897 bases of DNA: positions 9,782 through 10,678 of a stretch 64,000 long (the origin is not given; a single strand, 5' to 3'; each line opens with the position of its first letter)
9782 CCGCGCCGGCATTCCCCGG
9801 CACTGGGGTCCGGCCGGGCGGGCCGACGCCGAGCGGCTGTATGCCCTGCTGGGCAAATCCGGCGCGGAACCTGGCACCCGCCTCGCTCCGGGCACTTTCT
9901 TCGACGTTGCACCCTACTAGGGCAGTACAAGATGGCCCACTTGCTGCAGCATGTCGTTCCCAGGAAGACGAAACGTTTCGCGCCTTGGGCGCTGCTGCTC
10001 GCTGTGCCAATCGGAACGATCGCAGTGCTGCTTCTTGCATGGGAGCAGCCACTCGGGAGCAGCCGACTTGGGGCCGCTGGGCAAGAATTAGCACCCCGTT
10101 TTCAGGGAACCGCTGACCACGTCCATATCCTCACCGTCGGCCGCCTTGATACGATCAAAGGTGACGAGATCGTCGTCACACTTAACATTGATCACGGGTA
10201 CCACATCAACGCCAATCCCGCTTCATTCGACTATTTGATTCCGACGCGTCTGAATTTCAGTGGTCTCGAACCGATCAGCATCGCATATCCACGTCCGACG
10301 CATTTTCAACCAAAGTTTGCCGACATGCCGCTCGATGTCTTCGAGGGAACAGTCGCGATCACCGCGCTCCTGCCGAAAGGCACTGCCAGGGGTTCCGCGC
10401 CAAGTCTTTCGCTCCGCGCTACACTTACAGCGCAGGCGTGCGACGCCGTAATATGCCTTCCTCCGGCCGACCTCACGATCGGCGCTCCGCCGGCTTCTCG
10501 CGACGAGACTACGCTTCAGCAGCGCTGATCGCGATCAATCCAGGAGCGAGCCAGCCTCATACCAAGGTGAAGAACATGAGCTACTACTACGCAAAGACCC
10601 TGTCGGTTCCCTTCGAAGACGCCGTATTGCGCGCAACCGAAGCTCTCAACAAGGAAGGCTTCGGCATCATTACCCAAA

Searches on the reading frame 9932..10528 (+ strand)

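Call 4: search_protein_families(library=pfam, proteins=[window:9932-10528:+], max_evalue=0.01)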
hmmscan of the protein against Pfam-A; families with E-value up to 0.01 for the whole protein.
window:9932-10528:+ (198 aa): 1 family
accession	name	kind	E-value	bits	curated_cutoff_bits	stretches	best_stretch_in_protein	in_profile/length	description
PF11412.14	DsbD_N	-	5e-06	27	25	1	76-182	18-114/119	Thiol:disulfide interchange protein DsbD, N-terminal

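Call 5: search_protein_families(library=ncbifam, proteins=[window:9932-10528:+], max_evalue=0.01)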
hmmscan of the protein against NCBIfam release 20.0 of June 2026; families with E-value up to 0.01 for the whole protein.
window:9932-10528:+ (198 aa): 0 families
